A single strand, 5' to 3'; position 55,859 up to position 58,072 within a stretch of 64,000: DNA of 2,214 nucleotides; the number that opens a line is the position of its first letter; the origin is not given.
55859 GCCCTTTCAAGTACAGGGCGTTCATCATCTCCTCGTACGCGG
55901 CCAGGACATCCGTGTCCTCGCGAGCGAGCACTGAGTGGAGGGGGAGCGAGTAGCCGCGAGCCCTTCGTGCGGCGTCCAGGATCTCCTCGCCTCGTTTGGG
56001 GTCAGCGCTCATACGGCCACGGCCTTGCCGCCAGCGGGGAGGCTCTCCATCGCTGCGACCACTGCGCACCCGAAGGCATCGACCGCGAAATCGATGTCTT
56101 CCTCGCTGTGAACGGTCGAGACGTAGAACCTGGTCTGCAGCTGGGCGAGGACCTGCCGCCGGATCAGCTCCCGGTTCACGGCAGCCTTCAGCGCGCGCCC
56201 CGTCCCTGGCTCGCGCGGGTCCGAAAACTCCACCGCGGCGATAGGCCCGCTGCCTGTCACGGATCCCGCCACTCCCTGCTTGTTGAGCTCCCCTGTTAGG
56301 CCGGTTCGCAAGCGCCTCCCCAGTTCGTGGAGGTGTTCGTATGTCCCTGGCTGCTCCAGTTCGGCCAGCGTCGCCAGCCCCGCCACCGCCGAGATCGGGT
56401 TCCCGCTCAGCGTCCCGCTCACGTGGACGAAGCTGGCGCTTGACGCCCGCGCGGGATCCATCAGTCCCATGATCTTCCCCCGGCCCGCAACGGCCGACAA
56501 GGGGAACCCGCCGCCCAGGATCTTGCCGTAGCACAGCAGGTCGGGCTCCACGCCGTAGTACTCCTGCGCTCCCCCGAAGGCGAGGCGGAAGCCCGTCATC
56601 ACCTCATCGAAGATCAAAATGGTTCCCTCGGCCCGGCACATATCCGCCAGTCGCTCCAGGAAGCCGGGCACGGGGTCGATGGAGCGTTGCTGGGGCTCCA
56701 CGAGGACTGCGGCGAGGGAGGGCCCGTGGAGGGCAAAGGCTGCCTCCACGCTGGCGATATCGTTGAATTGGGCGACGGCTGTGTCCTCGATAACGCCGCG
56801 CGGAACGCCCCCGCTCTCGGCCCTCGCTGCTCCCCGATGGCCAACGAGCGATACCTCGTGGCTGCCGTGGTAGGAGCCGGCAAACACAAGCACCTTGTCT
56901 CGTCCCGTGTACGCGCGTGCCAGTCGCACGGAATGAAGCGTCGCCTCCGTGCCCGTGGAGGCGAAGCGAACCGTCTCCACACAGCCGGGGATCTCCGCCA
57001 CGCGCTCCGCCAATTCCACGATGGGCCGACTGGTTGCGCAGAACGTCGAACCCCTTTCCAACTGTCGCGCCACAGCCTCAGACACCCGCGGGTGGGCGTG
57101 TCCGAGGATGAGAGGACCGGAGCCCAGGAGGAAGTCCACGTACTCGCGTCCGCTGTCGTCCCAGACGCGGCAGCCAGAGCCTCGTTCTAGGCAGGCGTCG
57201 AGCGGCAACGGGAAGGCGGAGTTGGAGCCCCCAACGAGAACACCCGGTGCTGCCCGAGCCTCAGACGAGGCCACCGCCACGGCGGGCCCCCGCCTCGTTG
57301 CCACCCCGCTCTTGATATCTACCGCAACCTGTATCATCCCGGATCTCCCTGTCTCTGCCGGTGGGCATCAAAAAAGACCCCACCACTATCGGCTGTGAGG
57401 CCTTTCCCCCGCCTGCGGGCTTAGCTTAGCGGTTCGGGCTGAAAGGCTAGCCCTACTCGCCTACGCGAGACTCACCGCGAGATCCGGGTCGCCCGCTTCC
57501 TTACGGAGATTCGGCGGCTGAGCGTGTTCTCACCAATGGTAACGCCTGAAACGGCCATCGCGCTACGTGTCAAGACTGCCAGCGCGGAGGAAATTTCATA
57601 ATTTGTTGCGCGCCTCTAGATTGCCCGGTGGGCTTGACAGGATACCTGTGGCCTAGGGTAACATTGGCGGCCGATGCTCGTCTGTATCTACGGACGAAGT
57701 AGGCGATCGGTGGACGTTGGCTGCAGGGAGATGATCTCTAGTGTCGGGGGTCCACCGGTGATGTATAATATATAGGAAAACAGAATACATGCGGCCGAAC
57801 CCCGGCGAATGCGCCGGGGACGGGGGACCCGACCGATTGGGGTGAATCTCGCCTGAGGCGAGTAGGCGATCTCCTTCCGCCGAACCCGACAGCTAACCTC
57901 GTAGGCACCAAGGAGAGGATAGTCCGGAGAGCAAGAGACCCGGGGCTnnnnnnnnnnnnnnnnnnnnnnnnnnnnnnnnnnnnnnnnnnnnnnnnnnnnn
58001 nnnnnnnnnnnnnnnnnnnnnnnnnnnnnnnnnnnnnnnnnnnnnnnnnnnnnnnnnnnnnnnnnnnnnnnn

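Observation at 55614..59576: Candidate new c-di-AMP-controlled beta-amino-acid/osmolyte pathway: divergent locus with a riboswitch on each arm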

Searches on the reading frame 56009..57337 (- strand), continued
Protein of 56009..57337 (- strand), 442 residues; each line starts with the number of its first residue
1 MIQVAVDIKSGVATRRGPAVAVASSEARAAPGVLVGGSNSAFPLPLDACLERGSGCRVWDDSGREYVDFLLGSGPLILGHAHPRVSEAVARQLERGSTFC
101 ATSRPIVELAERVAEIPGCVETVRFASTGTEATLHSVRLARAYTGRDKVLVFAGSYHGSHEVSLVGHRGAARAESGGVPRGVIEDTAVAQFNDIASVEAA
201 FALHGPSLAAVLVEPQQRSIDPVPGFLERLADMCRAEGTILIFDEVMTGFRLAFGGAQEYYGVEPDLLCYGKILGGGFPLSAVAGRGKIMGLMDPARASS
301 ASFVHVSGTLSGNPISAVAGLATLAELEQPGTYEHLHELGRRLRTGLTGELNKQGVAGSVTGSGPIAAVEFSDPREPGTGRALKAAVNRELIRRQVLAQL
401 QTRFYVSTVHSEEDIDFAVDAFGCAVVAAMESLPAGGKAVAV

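Call 30: find_encoding_contigs(protein=P0148, flank=7000, max_places=2)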
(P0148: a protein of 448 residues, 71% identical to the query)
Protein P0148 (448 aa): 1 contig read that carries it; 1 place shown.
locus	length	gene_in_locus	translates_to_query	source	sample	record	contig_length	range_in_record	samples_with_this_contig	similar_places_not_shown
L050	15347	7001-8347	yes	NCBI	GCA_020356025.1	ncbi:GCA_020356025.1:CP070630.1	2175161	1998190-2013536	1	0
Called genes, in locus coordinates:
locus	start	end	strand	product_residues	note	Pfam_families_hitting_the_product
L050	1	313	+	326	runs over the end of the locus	PF13183:Fer4_8 (faint), PF00037:Fer4 (faint), PF12797:Fer4_2 (faint), PF17179:Fer4_22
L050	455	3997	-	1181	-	-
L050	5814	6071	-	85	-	-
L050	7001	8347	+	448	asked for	PF00202:Aminotran_3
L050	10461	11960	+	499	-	-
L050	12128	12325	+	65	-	-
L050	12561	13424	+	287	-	PF00551:Formyl_trans_N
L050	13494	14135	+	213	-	PF00753:Lactamase_B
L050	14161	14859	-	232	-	PF02585:PIG-L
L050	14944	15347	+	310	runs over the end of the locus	PF13302:Acetyltransf_3 (weak), PF13420:Acetyltransf_4 (faint), PF00583:Acetyltransf_1, PF13673:Acetyltransf_10, PF13508:Acetyltransf_7, PF00583:Acetyltransf_1, PF13673:Acetyltransf_10, PF13508:Acetyltransf_7, +2 more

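Call 31: find_encoding_contigs(protein=P0198, flank=7000, max_places=2)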
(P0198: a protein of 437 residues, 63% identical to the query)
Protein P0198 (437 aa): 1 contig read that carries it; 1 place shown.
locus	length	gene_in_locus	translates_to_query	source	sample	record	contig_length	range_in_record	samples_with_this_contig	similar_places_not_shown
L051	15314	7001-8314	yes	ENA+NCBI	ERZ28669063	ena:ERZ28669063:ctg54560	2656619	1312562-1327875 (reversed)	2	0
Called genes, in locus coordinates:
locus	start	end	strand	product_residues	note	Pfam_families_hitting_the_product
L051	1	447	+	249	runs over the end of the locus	PF03237:Terminase_6N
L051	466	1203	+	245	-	-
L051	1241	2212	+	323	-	-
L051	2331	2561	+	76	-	-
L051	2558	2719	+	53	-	-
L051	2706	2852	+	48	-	-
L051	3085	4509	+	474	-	PF13481:AAA_25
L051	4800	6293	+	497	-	PF00239:Resolvase, PF07508:Recombinase, PF13408:Zn_ribbon_recom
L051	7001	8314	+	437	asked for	PF00202:Aminotran_3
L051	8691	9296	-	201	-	-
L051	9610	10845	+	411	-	-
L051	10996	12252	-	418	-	PF10282:Lactonase (faint)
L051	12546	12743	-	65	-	-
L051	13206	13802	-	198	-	-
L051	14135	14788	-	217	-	-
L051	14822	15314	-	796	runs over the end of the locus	PF00589:Phage_integrase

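Call 35: search_protein_families(library=ncbifam, proteins=[L047:8729-9622:+], max_evalue=1e-10)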
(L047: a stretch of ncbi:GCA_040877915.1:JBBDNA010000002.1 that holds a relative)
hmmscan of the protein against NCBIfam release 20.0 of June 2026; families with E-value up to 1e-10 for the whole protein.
L047:8729-9622:+ (297 aa): 2 families
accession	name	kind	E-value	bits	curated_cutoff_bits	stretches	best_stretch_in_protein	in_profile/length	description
TIGR01777.1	yfcH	hypoth_equivalog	4.7e-98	328.4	207.35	1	3-291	1-292/292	TIGR01777 family oxidoreductase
NF050030.1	thlkprotThyD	equivalog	8.3e-74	248.5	400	1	1-294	1-304/305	thylakoid membrane protein ThyD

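Call 36: find_encoding_contigs(protein=P0215, flank=7000, max_places=2)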
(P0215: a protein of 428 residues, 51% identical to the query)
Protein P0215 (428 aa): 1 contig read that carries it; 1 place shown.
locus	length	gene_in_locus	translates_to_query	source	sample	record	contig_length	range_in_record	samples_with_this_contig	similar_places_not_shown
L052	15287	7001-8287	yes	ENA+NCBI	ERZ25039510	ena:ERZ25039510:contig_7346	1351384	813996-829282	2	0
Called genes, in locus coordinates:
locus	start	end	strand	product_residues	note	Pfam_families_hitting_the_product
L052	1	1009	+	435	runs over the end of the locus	PF07690:MFS_1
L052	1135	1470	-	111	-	PF12840:HTH_20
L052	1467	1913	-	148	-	PF08327:AHSA1 (weak)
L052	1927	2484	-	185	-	PF08327:AHSA1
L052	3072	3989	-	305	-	PF12911:OppC_N (weak), PF00528:BPD_transp_1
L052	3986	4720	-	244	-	PF00528:BPD_transp_1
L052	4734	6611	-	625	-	PF00496:SBP_bac_5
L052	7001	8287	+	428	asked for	PF00202:Aminotran_3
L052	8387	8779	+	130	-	PF02627:CMD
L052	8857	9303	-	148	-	PF06271:RDD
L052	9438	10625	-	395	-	PF14907:NTP_transf_5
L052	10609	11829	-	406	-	PF13439:Glyco_transf_4, PF13579:Glyco_trans_4_4, PF09314:DUF1972, PF00534:Glycos_transf_1, PF13692:Glyco_trans_1_4, PF13524:Glyco_trans_1_2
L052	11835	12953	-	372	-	PF13439:Glyco_transf_4 (weak), PF20706:GT4-conflict (weak), PF00534:Glycos_transf_1, PF13692:Glyco_trans_1_4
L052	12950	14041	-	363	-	PF13439:Glyco_transf_4, PF20706:GT4-conflict, PF00534:Glycos_transf_1, PF13692:Glyco_trans_1_4, PF13524:Glyco_trans_1_2 (weak)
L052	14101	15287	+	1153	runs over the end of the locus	-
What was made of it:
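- The GSAM-like/CMD pair is conserved down to 51% identity, and in L052 it sits next to a peptide ABC transporter (call 36).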

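Call 37: find_encoding_contigs(protein=P0139, flank=7000, max_places=2)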
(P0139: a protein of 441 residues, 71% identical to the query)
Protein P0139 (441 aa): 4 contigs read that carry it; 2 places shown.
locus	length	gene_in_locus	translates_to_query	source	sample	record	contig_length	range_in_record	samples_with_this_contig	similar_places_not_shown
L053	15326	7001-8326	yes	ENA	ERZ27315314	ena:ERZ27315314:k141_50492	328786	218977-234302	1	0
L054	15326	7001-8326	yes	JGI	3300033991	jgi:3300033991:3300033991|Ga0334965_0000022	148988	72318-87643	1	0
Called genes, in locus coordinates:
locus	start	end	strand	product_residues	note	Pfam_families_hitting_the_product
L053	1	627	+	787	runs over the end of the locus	PF01055:Glyco_hydro_31_2nd, PF02065:Melibiase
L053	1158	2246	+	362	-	PF13439:Glyco_transf_4, PF13579:Glyco_trans_4_4, PF00534:Glycos_transf_1, PF13692:Glyco_trans_1_4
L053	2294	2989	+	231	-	PF04972:BON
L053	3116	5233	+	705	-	PF14742:GDE_N_bis, PF06202:GDE_C (weak), PF22422:MGH1-like_GH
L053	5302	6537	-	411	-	PF13439:Glyco_transf_4, PF00534:Glycos_transf_1, PF13692:Glyco_trans_1_4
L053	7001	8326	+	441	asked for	PF00202:Aminotran_3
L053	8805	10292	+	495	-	PF04055:Radical_SAM (faint)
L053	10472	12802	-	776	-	PF02515:CoA_transf_3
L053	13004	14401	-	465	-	-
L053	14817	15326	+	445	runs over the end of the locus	PF00232:Glyco_hydro_1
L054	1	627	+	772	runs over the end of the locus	PF01055:Glyco_hydro_31_2nd, PF02065:Melibiase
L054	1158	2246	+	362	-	PF13439:Glyco_transf_4, PF13579:Glyco_trans_4_4, PF00534:Glycos_transf_1, PF13692:Glyco_trans_1_4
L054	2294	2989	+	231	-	PF04972:BON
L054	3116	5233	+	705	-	PF14742:GDE_N_bis, PF06202:GDE_C (weak), PF22422:MGH1-like_GH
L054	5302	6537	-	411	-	PF13439:Glyco_transf_4, PF00534:Glycos_transf_1, PF13692:Glyco_trans_1_4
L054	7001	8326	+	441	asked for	PF00202:Aminotran_3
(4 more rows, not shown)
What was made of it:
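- In L053 the module lies beside BON-domain, GT4 and MGH1-like glycosidase genes (call 37). CMD is missing in the tandem loci (calls 30, 37).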

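Call 38: find_encoding_contigs(protein=P0207, flank=7000, max_places=2)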
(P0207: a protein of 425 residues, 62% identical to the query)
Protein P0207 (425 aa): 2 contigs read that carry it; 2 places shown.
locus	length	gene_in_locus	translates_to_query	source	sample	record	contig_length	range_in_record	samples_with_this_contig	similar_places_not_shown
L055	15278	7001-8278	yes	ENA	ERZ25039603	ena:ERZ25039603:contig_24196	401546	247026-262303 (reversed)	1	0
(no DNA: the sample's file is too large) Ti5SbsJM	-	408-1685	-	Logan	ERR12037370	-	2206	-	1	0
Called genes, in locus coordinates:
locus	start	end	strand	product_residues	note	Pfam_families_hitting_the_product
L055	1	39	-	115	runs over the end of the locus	-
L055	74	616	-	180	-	PF04214:DUF411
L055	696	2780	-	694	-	PF00122:E1-E2_ATPase, PF00702:Hydrolase, PF12710:HAD (weak)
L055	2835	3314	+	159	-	PF00376:MerR, PF13411:MerR_1, PF09278:MerR-DNA-bind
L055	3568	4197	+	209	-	PF00797:Acetyltransf_2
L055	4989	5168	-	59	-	-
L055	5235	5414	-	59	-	-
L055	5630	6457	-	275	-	-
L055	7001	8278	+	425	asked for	PF00202:Aminotran_3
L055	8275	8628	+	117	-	PF02627:CMD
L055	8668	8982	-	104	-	PF02643:DUF192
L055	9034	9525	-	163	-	-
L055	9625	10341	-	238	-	PF00005:ABC_tran, PF02463:SMC_N (faint), PF13304:AAA_21 (faint)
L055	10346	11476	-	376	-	PF12704:MacB_PCD, PF02687:FtsX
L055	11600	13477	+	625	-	-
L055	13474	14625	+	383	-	-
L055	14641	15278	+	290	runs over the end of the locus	PF13452:FAS1_DH_region (faint)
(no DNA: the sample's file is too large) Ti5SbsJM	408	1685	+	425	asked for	PF00202:Aminotran_3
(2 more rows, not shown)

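Call 74: find_related_loci(query=window:56009-57337:-, collection=metagenome_contigs, flank=5000)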
Query window:56009-57337:- (442 aa) in metagenome_contigs; peptide patterns used: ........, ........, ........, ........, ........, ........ (x = any residue, [..] = any of these).
600 stretches matched a pattern (row limit reached: there are more); 595 encode a relative of the query (tblastn E <= 1e-3); the best 80 are kept; 80 distinct loci.
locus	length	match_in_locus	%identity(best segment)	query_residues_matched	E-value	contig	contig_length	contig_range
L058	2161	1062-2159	85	1-367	0e+0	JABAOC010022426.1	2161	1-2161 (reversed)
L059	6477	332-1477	43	50-421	1e-83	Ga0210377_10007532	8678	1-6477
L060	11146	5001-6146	44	50-421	1e-82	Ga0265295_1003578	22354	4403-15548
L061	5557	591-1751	43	50-426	2e-82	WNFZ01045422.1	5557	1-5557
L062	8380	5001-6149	43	50-423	7e-82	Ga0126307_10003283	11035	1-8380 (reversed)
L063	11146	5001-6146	41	50-421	1e-81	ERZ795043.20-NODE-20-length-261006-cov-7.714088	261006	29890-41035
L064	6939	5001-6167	40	52-431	2e-81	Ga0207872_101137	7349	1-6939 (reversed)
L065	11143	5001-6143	42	51-421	2e-80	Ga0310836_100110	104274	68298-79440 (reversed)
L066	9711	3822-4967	39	50-421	1e-80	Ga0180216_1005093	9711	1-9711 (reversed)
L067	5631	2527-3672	40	50-421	2e-80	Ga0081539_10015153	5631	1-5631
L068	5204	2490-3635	43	50-422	2e-80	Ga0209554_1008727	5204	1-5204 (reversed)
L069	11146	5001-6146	40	50-420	5e-80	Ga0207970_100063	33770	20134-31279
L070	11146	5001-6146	44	50-421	4e-85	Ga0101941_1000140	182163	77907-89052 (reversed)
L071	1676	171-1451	41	28-436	8e-85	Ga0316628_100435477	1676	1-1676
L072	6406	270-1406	39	50-416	4e-80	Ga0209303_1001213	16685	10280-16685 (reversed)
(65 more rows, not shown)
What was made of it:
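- Tried and rejected: The metagenome_contigs scan with the GSAM-like protein (call 74) was dominated by the universal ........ peptide.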

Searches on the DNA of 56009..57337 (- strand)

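Call 32: search_rna_families(sources=[L047, L048, L050, L051, L046], threshold=gathering)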
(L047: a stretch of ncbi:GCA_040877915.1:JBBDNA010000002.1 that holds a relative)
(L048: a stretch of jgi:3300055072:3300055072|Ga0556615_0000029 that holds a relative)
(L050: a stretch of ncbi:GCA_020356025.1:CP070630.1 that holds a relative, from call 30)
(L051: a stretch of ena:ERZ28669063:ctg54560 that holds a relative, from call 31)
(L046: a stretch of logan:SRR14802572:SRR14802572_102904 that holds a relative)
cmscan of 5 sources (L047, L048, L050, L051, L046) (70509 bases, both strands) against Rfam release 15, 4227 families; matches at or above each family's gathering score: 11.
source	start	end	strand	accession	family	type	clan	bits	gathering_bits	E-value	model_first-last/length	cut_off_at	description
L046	4877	5016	+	RF00379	c-di-AMP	Cis-reg; riboswitch;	-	97.8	38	6.9e-22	1-134/134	no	c-di-AMP riboswitch aptamer (ydaO/yuaA leader)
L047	6376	6515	-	RF00379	c-di-AMP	Cis-reg; riboswitch;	-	96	38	2.1e-21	1-134/134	no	c-di-AMP riboswitch aptamer (ydaO/yuaA leader)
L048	6318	6457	-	RF00379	c-di-AMP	Cis-reg; riboswitch;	-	95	38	4.2e-21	1-134/134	no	c-di-AMP riboswitch aptamer (ydaO/yuaA leader)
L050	8449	8592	+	RF00379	c-di-AMP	Cis-reg; riboswitch;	-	94.6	38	5.3e-21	1-134/134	no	c-di-AMP riboswitch aptamer (ydaO/yuaA leader)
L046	4491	4620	-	RF00379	c-di-AMP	Cis-reg; riboswitch;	-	72.8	38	6.3e-15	1-134/134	no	c-di-AMP riboswitch aptamer (ydaO/yuaA leader)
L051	6262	6334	-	RF00005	tRNA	Gene; tRNA;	CL00001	71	29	1.9e-13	1-71/71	no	tRNA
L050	6812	6944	+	RF00379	c-di-AMP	Cis-reg; riboswitch;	-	67.7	38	1.7e-13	1-134/134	no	c-di-AMP riboswitch aptamer (ydaO/yuaA leader)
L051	6802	6944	+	RF00379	c-di-AMP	Cis-reg; riboswitch;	-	64.7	38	1.2e-12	1-134/134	no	c-di-AMP riboswitch aptamer (ydaO/yuaA leader)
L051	6372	6442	-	RF00005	tRNA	Gene; tRNA;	CL00001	64.2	29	1.4e-11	1-71/71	no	tRNA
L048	6813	6944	+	RF00379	c-di-AMP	Cis-reg; riboswitch;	-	61.9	38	6.9e-12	1-134/134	no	c-di-AMP riboswitch aptamer (ydaO/yuaA leader)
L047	6818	6950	+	RF00379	c-di-AMP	Cis-reg; riboswitch;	-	56.9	38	1.6e-10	1-134/134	no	c-di-AMP riboswitch aptamer (ydaO/yuaA leader)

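Call 39: search_rna_families(sources=[L052, L053, L055], threshold=gathering)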
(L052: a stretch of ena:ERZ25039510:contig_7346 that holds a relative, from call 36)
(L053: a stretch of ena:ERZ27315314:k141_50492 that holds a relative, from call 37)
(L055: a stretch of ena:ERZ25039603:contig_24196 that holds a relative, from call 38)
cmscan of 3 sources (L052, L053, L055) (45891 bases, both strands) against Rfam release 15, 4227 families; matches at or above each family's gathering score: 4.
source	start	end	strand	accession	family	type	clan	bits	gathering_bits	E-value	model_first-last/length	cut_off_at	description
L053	8568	8710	+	RF00379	c-di-AMP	Cis-reg; riboswitch;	-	100.4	38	8.1e-23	1-134/134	no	c-di-AMP riboswitch aptamer (ydaO/yuaA leader)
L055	6535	6674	-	RF00379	c-di-AMP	Cis-reg; riboswitch;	-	96.5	38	1e-21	1-134/134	no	c-di-AMP riboswitch aptamer (ydaO/yuaA leader)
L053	6811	6944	+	RF00379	c-di-AMP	Cis-reg; riboswitch;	-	64.8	38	7e-13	1-134/134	no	c-di-AMP riboswitch aptamer (ydaO/yuaA leader)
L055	6806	6940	+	RF00379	c-di-AMP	Cis-reg; riboswitch;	-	46.4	38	9.2e-08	1-134/134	no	c-di-AMP riboswitch aptamer (ydaO/yuaA leader)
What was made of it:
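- GSAM-like plus CMD occurs without KamA-like or a riboswitch in L052 (calls 36, 39).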

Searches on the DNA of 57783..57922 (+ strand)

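Call 75: build_rna_model(alignment_id=A2)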
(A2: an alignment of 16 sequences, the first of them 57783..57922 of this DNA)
Model R1 built from alignment A2 (16 sequences, 150 columns); structure: RNAalifold consensus.
model positions 142; base pairs 22; branch points 1; effective number of sequences 2.54; information 0.59 bits per position. Calibrated on 0.2 Mb of random sequence (short: E-values are rough).
structure used (alignment columns):
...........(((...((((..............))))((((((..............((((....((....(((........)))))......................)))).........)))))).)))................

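Call 76: search_with_rna_model(model_id=R1, sources=[L007, L009, L010, L011, L012, L014, L015, L017, L018, L019, L020, L021, L022, L023, L025, L026, L027, L028, L030, L031, L032, L033, L034, L035, L036, L037, L038, L039, L041, L042, L045, L056, L058, L002, L052], max_evalue=0.01)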
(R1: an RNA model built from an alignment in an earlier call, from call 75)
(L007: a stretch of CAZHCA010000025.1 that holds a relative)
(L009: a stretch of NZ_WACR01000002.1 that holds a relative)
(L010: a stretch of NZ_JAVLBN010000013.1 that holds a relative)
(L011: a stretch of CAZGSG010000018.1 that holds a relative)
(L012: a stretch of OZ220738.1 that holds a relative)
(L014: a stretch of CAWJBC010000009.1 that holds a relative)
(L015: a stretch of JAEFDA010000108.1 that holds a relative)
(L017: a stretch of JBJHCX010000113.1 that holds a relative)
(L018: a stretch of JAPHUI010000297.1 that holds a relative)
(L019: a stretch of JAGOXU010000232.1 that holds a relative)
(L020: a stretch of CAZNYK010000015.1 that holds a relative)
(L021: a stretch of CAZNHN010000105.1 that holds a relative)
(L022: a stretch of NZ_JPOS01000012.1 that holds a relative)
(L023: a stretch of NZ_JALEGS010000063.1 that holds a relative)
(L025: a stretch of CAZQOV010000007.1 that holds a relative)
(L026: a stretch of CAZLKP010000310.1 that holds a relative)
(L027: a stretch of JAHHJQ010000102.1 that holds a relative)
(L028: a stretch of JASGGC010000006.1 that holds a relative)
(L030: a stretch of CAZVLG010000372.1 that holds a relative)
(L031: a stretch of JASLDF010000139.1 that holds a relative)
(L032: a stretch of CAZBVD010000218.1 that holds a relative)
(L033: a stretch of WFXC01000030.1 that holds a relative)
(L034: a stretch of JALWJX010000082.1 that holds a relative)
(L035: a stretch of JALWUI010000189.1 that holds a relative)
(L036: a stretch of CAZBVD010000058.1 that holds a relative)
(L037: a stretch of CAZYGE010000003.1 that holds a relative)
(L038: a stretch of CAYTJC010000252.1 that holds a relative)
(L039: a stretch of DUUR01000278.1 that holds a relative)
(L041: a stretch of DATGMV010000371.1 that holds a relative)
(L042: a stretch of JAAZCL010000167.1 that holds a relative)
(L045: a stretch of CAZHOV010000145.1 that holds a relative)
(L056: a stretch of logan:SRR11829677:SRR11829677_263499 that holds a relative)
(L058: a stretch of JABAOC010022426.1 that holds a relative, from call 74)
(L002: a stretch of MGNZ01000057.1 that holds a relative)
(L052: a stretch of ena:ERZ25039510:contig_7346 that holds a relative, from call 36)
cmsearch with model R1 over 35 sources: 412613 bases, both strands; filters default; matches with E-value up to 0.01: 3.
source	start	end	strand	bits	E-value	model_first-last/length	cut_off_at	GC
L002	3658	3799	+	130.8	3.2e-29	1-142/142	no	0.62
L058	498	637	-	127.6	1.9e-28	1-142/142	no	0.62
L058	873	1004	+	116.5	9.2e-26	1-142/142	no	0.63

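Call 85: search_with_rna_model(model_id=R1, sources=[L138, L139, L140], max_evalue=0.01)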
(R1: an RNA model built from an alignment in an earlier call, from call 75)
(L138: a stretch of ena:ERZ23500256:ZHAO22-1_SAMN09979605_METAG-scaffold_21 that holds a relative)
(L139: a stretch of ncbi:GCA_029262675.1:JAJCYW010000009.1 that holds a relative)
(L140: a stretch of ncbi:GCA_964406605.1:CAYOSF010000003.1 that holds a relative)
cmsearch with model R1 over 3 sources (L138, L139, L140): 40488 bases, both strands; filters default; matches with E-value up to 0.01: 3.
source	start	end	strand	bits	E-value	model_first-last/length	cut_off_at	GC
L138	5768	5907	+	125.2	6.8e-29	1-142/142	no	0.62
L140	5777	5915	+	122.6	3e-28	1-142/142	no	0.63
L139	5778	5916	+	121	7.2e-28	1-142/142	no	0.64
